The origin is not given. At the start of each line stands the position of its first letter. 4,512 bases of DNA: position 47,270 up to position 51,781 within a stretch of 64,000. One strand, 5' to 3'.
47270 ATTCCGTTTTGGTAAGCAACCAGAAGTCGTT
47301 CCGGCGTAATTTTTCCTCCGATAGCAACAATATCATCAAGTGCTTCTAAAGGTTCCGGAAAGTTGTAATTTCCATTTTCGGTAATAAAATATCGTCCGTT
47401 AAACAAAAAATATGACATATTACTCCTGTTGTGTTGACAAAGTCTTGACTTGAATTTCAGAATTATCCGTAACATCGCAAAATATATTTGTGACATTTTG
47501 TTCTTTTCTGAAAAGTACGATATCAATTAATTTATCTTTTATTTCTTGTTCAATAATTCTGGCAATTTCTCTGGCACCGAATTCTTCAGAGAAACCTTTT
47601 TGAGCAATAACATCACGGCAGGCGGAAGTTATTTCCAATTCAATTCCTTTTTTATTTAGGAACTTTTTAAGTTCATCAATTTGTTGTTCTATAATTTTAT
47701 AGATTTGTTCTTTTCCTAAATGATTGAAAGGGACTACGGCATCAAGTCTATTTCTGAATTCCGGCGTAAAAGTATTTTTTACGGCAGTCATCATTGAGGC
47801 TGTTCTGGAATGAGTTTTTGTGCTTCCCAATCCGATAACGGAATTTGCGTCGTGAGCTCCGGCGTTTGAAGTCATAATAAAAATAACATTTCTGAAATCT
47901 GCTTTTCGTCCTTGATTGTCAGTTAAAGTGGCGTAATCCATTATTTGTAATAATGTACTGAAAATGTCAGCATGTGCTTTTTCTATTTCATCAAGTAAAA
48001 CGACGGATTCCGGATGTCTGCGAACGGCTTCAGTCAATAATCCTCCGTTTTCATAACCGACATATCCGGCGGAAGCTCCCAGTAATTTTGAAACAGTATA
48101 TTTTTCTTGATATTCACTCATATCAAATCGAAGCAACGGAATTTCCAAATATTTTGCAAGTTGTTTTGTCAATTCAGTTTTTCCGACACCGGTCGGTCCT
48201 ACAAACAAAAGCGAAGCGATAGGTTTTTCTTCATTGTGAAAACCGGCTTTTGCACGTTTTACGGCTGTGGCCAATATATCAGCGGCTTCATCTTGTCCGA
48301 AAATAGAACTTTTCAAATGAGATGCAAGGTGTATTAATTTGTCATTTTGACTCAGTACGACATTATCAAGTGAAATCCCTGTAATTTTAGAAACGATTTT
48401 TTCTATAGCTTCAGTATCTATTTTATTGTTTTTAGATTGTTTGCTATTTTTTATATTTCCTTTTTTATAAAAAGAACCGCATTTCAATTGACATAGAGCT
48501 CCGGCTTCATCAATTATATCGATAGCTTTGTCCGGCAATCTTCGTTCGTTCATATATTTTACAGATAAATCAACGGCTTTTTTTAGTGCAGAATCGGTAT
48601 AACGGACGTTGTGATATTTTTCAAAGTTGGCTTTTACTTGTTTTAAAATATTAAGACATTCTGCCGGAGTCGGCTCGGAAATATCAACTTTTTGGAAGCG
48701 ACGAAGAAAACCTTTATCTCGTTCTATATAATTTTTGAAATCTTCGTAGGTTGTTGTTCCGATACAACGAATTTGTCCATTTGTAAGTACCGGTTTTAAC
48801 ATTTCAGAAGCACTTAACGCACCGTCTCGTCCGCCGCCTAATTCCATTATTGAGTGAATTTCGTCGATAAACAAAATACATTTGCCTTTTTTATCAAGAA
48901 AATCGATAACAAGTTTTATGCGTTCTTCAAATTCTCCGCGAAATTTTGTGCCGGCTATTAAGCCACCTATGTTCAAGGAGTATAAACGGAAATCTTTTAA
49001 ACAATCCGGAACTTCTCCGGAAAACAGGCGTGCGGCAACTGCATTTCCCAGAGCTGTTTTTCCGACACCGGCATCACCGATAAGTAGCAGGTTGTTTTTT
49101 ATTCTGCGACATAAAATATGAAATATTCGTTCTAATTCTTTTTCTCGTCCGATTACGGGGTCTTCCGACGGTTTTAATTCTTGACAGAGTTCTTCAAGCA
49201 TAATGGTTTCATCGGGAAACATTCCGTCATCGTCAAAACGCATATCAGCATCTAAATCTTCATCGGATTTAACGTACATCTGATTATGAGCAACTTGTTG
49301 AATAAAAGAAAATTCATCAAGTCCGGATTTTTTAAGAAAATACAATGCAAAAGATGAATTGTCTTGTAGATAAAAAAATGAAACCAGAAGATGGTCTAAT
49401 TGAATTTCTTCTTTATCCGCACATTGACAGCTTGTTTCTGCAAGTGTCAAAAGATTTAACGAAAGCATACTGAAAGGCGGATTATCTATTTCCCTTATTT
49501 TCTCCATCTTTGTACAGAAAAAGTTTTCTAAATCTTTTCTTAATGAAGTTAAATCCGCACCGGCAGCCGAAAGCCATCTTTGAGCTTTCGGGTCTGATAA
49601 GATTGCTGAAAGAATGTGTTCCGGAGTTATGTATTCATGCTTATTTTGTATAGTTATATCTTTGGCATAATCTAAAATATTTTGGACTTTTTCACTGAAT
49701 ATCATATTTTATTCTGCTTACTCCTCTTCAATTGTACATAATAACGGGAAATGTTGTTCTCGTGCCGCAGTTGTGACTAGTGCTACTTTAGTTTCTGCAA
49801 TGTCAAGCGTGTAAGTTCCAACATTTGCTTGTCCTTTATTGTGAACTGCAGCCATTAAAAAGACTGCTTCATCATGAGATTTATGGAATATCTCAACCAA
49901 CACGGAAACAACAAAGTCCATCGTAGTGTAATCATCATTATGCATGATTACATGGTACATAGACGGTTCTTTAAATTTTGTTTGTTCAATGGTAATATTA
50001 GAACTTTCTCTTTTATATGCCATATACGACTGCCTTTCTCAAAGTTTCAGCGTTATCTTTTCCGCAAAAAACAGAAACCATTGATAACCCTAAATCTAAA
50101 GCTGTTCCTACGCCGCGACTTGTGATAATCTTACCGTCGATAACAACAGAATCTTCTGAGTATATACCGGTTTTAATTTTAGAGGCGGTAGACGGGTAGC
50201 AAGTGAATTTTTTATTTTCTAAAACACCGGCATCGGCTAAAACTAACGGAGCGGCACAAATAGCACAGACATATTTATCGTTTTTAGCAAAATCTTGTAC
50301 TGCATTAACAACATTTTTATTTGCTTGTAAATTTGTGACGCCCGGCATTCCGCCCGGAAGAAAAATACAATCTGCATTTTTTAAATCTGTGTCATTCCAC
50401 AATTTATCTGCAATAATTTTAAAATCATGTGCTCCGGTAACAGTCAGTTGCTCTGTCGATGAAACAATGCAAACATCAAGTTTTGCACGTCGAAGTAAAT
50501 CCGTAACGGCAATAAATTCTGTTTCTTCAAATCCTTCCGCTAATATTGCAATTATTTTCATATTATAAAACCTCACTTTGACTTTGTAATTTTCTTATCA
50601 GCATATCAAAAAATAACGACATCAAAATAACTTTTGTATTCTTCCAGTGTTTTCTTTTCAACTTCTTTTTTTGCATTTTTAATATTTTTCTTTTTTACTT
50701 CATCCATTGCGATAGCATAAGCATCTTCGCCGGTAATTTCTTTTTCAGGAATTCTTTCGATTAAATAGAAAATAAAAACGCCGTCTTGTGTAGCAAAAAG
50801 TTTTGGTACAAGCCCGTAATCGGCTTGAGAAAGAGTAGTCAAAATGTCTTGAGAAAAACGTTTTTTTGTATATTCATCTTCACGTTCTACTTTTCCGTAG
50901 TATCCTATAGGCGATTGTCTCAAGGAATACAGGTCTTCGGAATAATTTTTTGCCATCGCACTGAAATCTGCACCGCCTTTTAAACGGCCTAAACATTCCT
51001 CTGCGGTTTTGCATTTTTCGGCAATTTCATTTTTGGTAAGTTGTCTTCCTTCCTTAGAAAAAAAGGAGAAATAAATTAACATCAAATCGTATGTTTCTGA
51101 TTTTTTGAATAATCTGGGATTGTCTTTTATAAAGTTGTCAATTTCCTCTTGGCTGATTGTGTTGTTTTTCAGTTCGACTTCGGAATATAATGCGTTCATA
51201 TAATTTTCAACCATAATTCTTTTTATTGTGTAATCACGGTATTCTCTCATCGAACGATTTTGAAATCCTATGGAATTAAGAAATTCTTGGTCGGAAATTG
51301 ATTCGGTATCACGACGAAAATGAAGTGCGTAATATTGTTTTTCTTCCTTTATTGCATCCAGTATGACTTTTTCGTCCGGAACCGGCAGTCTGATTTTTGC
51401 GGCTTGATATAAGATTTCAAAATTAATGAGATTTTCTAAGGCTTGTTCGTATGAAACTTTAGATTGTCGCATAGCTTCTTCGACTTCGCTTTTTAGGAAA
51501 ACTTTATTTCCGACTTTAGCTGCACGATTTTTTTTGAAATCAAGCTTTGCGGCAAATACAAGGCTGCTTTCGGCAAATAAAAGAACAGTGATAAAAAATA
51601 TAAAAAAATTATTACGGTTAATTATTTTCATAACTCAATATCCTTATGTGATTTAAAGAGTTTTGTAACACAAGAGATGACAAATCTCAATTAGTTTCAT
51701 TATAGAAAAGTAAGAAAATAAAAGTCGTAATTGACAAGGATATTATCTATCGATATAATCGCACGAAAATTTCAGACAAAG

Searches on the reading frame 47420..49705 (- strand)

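Call 69: search_protein_families(library=pfam, proteins=[window:47420-49705:-], max_evalue=0.00001)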
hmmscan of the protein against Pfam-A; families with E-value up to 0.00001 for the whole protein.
window:47420-49705:- (761 aa): 12 families
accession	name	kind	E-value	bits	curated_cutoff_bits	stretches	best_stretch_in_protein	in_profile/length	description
PF07724.20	AAA_2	-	6.9e-65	218.6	27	1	494-656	1-165/166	AAA domain (Cdc48 subfamily)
PF00004.35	AAA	-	4.5e-27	95.5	21.2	2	206-320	1-110/131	ATPase family associated with various cellular activities (AAA)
PF17871.7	AAA_lid_9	-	8.6e-25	87.1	22.8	1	347-423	2-76/104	AAA lid domain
PF10431.15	ClpB_D2-small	-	4.5e-20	71.9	21.9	1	663-735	1-73/81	C-terminal, D2-small domain, of ClpB protein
PF07728.20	AAA_5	-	4.5e-17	62.8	22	1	499-620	2-128/139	AAA domain (dynein-related subfamily)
PF02861.25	Clp_N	-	6.7e-13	49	20.7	1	17-61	4-50/53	Clp amino terminal domain, pathogenicity island component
PF13191.12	AAA_16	-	9.7e-13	49.4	32.6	1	184-227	2-48/167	AAA ATPase domain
PF13401.12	AAA_22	-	4.8e-11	43.5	27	0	498-591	7-110/130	AAA domain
PF00158.32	Sigma54_activat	-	8e-08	32.6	20.2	0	496-612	22-140/168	Sigma-54 interaction domain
PF05621.17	TniB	-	2.7e-07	30.7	22.4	0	224-342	69-184/189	Bacterial TniB protein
PF13173.12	AAA_14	-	3.5e-07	30.7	27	0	499-590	5-86/129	AAA domain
PF20030.5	bpMoxR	-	8e-07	28.8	27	0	457-614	3-145/205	MoxR domain in the MoxR-vWA-beta-propeller ternary systems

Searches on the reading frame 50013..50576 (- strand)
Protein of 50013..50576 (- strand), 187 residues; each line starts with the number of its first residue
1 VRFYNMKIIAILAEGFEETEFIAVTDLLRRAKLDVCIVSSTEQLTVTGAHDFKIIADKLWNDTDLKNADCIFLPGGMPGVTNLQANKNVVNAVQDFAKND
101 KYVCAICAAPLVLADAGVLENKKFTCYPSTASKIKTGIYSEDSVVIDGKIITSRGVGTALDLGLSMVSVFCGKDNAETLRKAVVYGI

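Call 69: search_protein_families(library=pfam, proteins=[window:50013-50576:-], max_evalue=0.00001)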
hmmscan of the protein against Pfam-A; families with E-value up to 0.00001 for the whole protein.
window:50013-50576:- (187 aa): 1 family
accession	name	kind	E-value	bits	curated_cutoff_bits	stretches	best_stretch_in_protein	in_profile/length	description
PF01965.30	DJ-1_PfpI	-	3.8e-42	144.3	26.6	1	6-167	1-163/165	DJ-1/PfpI family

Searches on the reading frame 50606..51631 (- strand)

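Call 70: search_protein_families(library=pfam, proteins=[window:50606-51631:-], max_evalue=0.001)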
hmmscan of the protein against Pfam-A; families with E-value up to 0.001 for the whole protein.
window:50606-51631:- (341 aa): 4 families
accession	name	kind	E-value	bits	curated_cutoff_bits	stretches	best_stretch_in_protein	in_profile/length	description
PF13616.12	Rotamase_3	-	1.4e-07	32.5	22.5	1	199-289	30-111/116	PPIC-type PPIASE domain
PF00639.27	Rotamase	-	1.8e-05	26.1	21.7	1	199-291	11-96/97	PPIC-type PPIASE domain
PF13145.12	Rotamase_2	-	0.00029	22.1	27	0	159-301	1-116/121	PPIC-type PPIASE domain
PF13624.11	SurA_N_3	-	0.00044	20.5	27.2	0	11-140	17-157/162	SurA-like N-terminal domain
